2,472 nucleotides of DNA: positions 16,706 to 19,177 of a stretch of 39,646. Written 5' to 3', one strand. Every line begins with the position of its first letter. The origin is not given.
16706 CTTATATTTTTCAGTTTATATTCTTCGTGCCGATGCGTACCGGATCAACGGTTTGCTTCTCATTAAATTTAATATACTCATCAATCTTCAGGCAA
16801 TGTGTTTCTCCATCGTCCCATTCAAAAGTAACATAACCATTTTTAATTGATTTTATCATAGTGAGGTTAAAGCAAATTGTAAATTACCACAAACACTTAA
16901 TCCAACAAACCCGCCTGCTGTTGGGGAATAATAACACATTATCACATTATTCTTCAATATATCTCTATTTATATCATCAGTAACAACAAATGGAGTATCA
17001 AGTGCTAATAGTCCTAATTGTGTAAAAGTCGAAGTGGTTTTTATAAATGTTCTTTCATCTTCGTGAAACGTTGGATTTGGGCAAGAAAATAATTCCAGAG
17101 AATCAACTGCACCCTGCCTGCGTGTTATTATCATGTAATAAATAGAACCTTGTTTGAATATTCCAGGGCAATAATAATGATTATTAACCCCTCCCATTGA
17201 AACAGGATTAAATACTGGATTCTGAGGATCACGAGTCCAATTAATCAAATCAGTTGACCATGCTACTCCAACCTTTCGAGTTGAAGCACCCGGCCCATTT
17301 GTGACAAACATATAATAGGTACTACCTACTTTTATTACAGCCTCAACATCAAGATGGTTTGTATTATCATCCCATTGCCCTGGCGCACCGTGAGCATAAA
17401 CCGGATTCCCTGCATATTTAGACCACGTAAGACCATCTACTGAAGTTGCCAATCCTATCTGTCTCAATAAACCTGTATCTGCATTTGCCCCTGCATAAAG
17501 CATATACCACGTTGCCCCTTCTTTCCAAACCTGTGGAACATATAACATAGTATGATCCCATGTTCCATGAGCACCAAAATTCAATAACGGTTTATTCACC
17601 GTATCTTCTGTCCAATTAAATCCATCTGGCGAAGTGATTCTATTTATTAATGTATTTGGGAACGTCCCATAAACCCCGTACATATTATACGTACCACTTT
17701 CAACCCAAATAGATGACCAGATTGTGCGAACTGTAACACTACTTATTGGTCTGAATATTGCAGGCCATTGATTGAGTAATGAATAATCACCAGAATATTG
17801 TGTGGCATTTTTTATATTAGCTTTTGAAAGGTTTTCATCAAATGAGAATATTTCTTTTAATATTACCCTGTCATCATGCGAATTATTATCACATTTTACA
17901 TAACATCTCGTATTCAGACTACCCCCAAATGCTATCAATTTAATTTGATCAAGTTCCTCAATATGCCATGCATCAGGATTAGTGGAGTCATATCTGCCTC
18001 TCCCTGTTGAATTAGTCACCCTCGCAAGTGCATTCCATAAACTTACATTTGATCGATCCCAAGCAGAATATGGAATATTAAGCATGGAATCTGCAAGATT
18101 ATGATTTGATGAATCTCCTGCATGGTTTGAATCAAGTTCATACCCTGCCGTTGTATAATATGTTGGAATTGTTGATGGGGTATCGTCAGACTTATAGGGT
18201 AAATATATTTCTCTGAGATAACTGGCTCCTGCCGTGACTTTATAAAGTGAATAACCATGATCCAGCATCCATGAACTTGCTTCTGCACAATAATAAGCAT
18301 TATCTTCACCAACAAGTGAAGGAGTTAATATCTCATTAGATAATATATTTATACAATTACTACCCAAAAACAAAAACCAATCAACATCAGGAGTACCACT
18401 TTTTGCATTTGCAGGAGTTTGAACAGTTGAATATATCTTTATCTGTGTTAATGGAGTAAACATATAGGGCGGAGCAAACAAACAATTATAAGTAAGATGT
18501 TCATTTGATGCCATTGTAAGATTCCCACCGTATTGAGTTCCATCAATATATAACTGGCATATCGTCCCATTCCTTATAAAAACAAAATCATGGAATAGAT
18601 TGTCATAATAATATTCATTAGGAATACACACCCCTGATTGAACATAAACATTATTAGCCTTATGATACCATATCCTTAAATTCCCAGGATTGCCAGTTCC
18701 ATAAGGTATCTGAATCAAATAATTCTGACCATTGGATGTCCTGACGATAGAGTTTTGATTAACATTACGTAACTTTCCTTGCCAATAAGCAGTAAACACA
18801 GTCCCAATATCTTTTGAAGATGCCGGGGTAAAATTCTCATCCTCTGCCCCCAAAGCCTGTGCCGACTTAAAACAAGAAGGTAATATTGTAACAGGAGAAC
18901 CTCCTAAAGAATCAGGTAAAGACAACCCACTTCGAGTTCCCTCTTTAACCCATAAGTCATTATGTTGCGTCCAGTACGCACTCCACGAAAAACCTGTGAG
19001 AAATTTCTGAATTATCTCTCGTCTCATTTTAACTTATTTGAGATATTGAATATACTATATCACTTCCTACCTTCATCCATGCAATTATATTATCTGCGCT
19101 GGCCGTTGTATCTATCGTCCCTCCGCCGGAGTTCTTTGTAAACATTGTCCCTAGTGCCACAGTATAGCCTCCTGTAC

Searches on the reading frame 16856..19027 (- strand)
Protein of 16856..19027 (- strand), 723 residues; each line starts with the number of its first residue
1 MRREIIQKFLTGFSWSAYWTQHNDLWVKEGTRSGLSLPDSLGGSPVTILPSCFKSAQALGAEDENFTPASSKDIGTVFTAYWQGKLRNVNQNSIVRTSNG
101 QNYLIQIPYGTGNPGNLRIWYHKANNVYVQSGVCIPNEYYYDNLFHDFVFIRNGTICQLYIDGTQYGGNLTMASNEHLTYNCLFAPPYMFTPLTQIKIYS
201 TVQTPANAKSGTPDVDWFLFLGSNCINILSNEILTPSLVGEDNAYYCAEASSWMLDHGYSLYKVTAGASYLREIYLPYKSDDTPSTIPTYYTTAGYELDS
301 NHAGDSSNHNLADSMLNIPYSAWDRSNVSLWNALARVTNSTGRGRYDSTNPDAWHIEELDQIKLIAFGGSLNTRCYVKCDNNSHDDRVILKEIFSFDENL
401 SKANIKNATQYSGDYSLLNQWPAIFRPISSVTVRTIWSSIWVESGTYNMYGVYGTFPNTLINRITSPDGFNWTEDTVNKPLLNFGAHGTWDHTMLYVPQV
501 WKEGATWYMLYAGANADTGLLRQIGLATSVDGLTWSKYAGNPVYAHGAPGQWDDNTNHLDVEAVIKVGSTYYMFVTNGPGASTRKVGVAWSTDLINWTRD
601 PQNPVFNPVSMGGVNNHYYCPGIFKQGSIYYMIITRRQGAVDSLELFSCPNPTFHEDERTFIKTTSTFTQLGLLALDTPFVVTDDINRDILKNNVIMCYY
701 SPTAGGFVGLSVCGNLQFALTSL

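Call 16: search_protein_families(library=pfam, proteins=[window:16856-19027:-], max_evalue=0.01)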
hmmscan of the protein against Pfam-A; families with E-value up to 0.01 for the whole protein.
window:16856-19027:- (723 aa): 1 family
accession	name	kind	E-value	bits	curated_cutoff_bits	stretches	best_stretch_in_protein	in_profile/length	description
PF04616.20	Glyco_hydro_43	-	3e-06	27.2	32.2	1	563-639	14-88/288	Glycosyl hydrolases family 43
